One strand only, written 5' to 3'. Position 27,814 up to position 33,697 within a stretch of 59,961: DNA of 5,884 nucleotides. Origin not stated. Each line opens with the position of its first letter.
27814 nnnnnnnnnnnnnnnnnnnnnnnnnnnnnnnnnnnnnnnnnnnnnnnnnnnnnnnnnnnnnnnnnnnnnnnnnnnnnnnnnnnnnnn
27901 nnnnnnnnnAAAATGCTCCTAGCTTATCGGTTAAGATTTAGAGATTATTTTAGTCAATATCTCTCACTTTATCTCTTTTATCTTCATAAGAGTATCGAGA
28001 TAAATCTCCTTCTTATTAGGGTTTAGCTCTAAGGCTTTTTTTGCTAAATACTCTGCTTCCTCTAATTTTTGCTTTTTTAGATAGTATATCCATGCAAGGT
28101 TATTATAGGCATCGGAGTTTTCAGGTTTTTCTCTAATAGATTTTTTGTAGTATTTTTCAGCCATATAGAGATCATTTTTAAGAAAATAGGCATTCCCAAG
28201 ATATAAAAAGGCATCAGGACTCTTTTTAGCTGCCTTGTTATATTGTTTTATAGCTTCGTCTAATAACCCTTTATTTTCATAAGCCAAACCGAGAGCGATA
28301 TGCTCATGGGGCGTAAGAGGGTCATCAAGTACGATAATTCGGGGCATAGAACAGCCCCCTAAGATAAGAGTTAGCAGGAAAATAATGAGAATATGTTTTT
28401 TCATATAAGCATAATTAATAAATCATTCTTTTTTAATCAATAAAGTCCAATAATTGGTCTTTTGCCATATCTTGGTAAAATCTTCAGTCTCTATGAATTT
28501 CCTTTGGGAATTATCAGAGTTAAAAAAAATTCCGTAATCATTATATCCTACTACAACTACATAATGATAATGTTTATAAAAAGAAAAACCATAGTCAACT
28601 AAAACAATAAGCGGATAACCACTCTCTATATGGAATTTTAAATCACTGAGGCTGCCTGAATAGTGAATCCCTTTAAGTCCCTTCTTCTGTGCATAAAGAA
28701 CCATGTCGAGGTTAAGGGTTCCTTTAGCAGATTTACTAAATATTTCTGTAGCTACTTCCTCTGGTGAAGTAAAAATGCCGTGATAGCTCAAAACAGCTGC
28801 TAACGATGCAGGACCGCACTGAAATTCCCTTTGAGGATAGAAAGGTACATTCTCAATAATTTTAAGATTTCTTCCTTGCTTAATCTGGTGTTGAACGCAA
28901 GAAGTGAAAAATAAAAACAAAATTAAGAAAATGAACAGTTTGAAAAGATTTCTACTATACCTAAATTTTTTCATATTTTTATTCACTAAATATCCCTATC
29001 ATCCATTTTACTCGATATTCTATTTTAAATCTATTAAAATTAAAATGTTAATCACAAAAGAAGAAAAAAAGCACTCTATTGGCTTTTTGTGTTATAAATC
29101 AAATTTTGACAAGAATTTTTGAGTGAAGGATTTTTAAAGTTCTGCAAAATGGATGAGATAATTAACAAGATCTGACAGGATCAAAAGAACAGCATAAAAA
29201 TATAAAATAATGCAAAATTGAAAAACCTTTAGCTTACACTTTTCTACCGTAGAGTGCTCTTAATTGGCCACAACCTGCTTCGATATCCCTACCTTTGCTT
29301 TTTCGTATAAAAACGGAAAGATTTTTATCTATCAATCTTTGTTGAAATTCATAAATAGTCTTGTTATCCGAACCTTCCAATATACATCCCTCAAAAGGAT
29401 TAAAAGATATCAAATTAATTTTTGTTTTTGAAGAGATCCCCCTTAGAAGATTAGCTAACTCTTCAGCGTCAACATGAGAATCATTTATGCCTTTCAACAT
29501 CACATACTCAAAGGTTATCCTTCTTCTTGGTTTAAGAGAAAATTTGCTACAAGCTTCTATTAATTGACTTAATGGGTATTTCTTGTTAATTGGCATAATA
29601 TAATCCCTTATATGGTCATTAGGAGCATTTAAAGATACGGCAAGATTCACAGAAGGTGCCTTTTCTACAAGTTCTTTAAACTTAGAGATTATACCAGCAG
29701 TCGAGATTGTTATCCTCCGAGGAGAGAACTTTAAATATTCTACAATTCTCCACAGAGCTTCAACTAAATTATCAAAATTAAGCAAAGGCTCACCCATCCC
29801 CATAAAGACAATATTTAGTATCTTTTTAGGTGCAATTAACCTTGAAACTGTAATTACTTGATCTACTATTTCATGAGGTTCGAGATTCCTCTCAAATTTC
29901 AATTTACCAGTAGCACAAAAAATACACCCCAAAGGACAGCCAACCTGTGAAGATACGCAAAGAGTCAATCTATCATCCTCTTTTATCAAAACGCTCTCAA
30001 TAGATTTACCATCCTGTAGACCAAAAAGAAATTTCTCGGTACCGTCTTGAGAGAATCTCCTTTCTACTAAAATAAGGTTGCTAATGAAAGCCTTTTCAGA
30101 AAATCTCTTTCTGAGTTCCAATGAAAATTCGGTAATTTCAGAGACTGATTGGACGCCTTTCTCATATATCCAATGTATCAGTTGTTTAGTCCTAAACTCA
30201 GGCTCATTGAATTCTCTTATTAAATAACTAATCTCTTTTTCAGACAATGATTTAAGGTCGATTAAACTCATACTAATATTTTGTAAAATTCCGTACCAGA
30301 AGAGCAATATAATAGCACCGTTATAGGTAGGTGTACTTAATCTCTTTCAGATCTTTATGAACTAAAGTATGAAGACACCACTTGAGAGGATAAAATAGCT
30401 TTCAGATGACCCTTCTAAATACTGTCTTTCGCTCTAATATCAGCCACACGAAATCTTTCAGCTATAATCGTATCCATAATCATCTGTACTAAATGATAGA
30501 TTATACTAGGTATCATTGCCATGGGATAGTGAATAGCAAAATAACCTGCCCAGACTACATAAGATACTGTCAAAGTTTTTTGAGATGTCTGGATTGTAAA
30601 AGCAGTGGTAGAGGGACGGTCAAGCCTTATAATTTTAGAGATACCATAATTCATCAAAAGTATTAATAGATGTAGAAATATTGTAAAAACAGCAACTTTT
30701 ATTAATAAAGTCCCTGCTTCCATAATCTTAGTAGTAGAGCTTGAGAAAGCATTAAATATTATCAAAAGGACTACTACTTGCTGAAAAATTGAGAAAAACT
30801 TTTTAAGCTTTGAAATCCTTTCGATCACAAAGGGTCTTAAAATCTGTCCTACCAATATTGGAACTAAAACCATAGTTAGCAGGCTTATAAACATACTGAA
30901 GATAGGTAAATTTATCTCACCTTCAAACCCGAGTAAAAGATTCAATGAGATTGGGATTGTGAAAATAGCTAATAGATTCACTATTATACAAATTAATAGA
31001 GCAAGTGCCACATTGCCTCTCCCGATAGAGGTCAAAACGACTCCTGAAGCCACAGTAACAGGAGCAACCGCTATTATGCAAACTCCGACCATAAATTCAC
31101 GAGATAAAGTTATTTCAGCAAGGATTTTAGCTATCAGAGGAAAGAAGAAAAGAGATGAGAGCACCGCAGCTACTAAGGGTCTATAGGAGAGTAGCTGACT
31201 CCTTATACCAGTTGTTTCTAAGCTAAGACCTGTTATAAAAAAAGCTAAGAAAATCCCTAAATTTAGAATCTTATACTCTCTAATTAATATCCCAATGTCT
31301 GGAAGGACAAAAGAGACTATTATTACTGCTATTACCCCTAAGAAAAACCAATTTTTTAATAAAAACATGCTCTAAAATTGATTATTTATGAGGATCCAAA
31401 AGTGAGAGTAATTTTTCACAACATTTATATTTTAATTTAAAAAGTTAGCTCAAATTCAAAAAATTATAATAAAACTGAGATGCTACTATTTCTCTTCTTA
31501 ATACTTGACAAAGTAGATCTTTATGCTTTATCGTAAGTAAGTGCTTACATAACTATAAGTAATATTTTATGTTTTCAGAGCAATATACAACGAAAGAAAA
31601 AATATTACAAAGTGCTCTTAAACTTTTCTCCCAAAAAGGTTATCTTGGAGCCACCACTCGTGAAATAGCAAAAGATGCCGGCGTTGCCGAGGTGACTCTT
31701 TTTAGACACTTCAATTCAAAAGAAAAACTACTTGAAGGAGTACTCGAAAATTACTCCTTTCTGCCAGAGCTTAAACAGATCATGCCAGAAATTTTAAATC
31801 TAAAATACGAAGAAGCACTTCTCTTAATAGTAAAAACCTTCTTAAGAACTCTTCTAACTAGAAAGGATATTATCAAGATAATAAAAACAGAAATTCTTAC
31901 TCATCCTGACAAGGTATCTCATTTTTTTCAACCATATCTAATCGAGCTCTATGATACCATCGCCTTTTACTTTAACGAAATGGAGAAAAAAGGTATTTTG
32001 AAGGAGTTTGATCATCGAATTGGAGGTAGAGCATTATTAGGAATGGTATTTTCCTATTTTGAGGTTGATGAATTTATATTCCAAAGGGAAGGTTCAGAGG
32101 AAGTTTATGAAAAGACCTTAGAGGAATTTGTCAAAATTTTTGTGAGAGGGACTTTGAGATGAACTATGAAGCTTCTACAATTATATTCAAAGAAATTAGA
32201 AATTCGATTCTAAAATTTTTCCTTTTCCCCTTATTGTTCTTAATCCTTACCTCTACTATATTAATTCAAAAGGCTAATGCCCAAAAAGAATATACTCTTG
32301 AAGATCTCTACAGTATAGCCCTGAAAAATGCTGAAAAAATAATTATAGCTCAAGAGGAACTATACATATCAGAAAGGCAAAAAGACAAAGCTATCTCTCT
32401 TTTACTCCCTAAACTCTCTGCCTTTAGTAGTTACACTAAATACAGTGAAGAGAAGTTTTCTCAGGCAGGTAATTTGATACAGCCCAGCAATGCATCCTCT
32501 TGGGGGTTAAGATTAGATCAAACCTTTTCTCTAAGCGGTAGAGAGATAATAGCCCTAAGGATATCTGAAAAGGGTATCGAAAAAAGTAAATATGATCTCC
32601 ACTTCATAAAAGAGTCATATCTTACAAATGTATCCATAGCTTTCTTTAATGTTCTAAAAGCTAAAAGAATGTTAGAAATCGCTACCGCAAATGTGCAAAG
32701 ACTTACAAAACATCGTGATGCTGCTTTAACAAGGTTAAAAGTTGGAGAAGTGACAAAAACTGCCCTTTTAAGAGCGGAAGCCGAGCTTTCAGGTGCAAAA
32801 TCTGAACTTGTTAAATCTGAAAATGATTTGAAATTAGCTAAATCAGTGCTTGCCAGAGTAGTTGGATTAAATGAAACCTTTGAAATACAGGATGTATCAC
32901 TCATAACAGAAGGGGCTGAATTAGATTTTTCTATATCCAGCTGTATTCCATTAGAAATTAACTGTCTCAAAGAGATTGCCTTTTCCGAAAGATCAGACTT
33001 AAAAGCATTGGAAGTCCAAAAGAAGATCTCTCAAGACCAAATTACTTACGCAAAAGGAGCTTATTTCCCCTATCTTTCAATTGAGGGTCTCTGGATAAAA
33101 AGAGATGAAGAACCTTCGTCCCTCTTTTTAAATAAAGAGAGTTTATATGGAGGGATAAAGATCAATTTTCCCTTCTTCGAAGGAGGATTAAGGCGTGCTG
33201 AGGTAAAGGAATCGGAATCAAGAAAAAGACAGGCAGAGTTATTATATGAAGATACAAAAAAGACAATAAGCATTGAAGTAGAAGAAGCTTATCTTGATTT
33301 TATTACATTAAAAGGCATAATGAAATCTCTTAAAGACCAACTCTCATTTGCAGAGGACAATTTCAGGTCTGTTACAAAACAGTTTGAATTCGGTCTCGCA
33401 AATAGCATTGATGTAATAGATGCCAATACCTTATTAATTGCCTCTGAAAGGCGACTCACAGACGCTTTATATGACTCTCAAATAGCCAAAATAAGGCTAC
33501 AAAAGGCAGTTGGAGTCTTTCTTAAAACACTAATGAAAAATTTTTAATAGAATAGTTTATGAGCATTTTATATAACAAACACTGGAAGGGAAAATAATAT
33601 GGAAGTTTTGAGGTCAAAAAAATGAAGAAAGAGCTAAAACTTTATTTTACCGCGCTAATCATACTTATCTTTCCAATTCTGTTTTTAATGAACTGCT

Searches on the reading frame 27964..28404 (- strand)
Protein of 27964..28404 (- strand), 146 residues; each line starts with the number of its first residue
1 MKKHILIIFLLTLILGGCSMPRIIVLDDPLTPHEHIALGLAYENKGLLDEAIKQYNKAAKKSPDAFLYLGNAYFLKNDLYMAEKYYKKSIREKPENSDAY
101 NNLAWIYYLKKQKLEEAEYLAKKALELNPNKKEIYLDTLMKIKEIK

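Call 7: search_protein_families(library=pfam, proteins=[window:27964-28404:-], max_evalue=0.001)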
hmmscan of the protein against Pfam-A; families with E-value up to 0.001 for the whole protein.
window:27964-28404:- (146 aa): 13 families
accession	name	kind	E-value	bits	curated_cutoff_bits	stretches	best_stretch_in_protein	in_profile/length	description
PF07719.23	TPR_2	-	5e-16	57.9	27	3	34-64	3-33/34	Tetratricopeptide repeat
PF13432.12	TPR_16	-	1.1e-14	54.9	32.7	2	37-95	2-63/65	Tetratricopeptide repeat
PF00515.34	TPR_1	-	3.3e-14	52.4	27.8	2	63-96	1-34/34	Tetratricopeptide repeat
PF13181.12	TPR_8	-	1.3e-11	44.2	25.7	0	98-130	2-33/34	Tetratricopeptide repeat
PF13431.12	TPR_17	-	2.3e-11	43.5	24.4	1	85-118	1-33/34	Tetratricopeptide repeat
PF13428.12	TPR_14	-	8e-11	42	23.5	1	33-66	2-35/44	Tetratricopeptide repeat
PF13414.12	TPR_11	-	2.8e-08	33.8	26.8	0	39-75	1-40/42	TPR repeat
PF14559.12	TPR_19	-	8.4e-08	32.9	25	1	82-131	10-58/68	Tetratricopeptide repeat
PF13424.12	TPR_12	-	1.3e-07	32.2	30.1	1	67-127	7-74/77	Tetratricopeptide repeat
PF13176.12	TPR_7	-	3.3e-06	27.2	27.9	0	36-58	3-27/36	Tetratricopeptide repeat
PF13374.12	TPR_10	-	8.7e-06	26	27.5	0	98-127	3-31/42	Tetratricopeptide repeat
PF13174.12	TPR_6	-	0.00078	20.4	26.3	0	38-64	6-32/33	Tetratricopeptide repeat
PF25062.1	ARM_TT21_N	-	0.00093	19.4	40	0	48-136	85-172/222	Tetratricopeptide repeat protein 21 N-terminal ARM repeat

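Call 53: search_protein_families(library=ncbifam, proteins=[window:27964-28404:-], max_evalue=0.00001)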
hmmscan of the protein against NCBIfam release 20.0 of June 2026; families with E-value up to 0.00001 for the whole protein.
window:27964-28404:- (146 aa): 6 families
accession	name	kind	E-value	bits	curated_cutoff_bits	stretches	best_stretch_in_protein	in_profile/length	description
TIGR02917.1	PEP_TPR_lipo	equivalog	1.4e-12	46.3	312.2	1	36-140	740-844/899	XrtA/PEP-CTERM system TPR-repeat protein PrsT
TIGR02521.1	type_IV_pilW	equivalog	2.1e-12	47.1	154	1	10-103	4-105/234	type IV pilus biogenesis/stability protein PilW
NF033920.0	C39_PA2778_fam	equivalog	2.8e-09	36.8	150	1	41-129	165-255/255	PA2778 family cysteine peptidase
NF040959.1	MamA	equivalog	3.5e-08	33.1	200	0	54-135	62-142/204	magnetosome protein MamA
NF033762.1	social_mot_Tgl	equivalog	7.5e-08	32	225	0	82-133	50-101/252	social motility TPR repeat lipoprotein Tgl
NF053607.1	CHU_0125_OmpA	equivalog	8.4e-07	27.9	620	1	3-132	3-121/639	CHU_0125 family OmpA-like outer membrane integrity protein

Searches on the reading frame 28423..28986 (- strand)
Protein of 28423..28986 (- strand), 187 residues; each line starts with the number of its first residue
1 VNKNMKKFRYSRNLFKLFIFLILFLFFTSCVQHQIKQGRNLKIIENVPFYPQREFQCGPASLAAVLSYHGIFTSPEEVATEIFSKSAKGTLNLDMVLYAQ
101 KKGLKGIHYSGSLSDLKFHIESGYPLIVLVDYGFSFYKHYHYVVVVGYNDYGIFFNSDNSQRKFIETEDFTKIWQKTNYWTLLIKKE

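Call 8: search_protein_families(library=pfam, proteins=[window:28423-28986:-], max_evalue=0.001)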
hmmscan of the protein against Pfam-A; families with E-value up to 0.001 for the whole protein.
window:28423-28986:- (187 aa): 3 families
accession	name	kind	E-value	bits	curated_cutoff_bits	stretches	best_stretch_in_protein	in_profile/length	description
PF13529.12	Peptidase_C39_2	-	3.5e-16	60.5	24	1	46-152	2-134/143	Peptidase_C39 like family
PF03412.21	Peptidase_C39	-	5.1e-13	49.5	22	1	52-177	8-124/133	Peptidase C39 family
PF11814.14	DUF3335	-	1.6e-05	24.9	25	0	90-159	96-166/206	Peptidase_C39 like family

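Call 53: search_protein_families(library=ncbifam, proteins=[window:28423-28986:-], max_evalue=0.00001)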
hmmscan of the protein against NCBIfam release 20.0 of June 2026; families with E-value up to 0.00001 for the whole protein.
window:28423-28986:- (187 aa): 2 families
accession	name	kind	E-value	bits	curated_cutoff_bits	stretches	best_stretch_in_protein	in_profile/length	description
NF033920.0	C39_PA2778_fam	equivalog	8.5e-35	120.4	150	1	44-184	2-144/255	PA2778 family cysteine peptidase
TIGR03796.1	NHLM_micro_ABC1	equivalog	1.9e-07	29.7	853.3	1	56-172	12-117/710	NHLP family bacteriocin export ABC transporter peptidase/permease/ATPase subunit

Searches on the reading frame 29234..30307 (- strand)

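Call 8: search_protein_families(library=pfam, proteins=[window:29234-30307:-], max_evalue=0.001)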
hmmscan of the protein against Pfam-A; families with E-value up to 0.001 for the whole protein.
window:29234-30307:- (357 aa): 2 families
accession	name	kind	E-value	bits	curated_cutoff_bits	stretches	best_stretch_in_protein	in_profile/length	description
PF04055.27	Radical_SAM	-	9e-18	65.4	29.5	1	119-280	2-160/166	Radical SAM superfamily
PF21016.3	RlmN_N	-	3e-12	46.5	24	1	16-75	1-60/60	Ribosomal RNA large subunit methyltransferase N-terminal domain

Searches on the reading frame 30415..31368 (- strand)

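Call 8: search_protein_families(library=pfam, proteins=[window:30415-31368:-], max_evalue=0.001)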
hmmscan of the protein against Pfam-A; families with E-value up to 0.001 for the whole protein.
window:30415-31368:- (317 aa): 2 families
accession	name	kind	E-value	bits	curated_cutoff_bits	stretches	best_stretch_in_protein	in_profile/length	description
PF13593.11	SBF_like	-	2.2e-49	168.9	25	1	6-307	1-312/313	SBF-like CPA transporter family (DUF4137)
PF01758.21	SBF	-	9.5e-18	65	24.3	1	37-217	2-190/191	Sodium Bile acid symporter family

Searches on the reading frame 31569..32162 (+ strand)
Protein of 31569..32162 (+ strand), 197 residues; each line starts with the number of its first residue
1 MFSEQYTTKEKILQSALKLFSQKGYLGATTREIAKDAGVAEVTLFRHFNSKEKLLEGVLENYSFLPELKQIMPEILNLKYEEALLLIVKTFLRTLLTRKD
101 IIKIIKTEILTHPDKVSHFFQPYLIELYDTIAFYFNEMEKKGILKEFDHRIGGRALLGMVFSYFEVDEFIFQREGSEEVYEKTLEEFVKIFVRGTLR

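Call 8: search_protein_families(library=pfam, proteins=[window:31569-32162:+], max_evalue=0.001)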
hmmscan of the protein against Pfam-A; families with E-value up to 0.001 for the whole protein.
window:31569-32162:+ (197 aa): 1 family
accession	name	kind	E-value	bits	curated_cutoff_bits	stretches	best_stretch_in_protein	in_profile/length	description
PF00440.29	TetR_N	-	6.1e-17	61.6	24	1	12-56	1-45/47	Bacterial regulatory proteins, tetR family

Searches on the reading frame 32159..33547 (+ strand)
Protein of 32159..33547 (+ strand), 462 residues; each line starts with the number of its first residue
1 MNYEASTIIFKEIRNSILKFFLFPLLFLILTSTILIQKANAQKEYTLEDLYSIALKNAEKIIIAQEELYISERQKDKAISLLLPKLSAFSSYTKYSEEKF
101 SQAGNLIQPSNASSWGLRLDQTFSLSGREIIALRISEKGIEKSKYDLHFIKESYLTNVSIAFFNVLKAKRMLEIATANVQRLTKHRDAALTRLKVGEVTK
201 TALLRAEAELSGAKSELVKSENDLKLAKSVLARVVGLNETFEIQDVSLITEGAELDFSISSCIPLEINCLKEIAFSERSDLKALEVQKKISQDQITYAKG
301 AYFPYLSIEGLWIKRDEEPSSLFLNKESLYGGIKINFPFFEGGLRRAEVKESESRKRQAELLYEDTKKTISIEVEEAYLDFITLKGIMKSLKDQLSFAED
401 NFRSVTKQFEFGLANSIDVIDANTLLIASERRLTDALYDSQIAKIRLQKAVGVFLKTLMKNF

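Call 8: search_protein_families(library=pfam, proteins=[window:32159-33547:+], max_evalue=0.001)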
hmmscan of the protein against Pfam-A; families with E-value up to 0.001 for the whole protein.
window:32159-33547:+ (462 aa): 1 family
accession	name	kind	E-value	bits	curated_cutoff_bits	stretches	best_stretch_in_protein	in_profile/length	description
PF02321.23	OEP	-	4.3e-56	190.1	22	2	272-452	6-187/187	Outer membrane efflux protein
